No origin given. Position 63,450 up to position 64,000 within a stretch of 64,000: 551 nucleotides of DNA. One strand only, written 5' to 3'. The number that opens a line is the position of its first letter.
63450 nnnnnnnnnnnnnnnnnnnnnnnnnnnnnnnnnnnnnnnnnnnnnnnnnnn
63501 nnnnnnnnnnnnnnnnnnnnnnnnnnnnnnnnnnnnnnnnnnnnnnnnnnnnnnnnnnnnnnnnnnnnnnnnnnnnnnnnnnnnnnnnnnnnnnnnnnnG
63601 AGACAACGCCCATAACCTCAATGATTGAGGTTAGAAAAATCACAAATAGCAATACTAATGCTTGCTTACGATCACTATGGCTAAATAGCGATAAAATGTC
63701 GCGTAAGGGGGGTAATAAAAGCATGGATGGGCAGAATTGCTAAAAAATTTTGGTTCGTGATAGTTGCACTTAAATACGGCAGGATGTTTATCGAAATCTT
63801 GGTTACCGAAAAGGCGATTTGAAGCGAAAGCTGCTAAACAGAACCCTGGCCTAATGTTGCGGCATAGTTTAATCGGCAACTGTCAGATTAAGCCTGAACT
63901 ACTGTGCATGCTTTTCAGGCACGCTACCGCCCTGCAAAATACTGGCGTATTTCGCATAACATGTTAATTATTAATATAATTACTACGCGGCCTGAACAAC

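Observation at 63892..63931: Exact ops/JUMPStart 12-mer followed by a hairpin in the cluster leader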

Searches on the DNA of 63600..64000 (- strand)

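Call 7: search_rna_families(source=window, start=63600, end=64000, threshold=evalue, max_evalue=10, show_alignments=3)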
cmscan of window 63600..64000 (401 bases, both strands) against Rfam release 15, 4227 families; matches with E-value up to 10: 5.
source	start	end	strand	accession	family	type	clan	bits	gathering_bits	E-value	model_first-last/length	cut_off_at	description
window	63920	63944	-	RF01707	JUMPstart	Cis-reg;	-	25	35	0.0021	1-38/38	no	JUMPstart RNA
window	63606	63696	+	RF00438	SNORA33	Gene; snRNA; snoRNA; HACA-box;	-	16.2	74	5.9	1-130/130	no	Small nucleolar RNA SNORA33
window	63679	63698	-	RF02108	DLEU2_4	Gene; lncRNA;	-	12.3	40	7.2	39-58/58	no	Deleted in lymphocytic leukemia 2 conserved region 4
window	63879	63921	+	RF02349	psRNA2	Gene; sRNA;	-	10.2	65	4.1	87-136/201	no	Proteobacterial sRNA psRNA2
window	63766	63852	+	RF01849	alpha_tmRNA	Gene;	CL00001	5.8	50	7.5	1-355/355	no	Alphaproteobacteria transfer-messenger RNA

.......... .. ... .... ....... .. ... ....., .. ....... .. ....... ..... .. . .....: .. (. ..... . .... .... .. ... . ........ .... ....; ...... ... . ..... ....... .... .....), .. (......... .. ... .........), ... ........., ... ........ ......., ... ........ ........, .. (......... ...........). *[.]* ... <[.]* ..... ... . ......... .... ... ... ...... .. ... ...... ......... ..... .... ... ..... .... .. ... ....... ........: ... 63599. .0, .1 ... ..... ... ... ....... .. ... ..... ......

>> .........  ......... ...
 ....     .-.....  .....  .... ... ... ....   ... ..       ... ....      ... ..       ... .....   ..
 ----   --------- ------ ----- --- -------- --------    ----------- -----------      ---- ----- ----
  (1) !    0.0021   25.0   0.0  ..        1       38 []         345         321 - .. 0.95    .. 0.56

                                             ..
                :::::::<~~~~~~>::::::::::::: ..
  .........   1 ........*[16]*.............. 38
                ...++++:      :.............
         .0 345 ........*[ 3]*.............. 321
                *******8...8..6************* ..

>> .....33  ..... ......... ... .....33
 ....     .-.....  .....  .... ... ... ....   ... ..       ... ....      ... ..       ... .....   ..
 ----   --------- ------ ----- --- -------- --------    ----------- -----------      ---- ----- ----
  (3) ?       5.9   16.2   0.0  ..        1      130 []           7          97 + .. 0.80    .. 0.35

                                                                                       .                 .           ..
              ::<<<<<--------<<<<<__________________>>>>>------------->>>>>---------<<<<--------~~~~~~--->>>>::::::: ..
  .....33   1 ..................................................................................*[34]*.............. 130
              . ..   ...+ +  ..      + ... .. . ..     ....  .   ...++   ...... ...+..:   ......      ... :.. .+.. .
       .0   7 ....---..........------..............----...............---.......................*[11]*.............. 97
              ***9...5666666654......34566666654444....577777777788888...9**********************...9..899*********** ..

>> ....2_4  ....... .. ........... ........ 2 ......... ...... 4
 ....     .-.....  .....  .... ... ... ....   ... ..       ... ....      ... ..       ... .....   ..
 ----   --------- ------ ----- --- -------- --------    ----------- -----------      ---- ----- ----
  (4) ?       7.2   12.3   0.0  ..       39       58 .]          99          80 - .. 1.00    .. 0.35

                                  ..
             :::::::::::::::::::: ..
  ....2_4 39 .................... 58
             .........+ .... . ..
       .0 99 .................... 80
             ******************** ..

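Call 10: search_dna_similar(query=window:63600-64000:-, collection=ecoli_genomes, mode=distant)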
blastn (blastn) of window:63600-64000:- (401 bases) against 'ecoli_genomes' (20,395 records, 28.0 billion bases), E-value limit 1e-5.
No match.
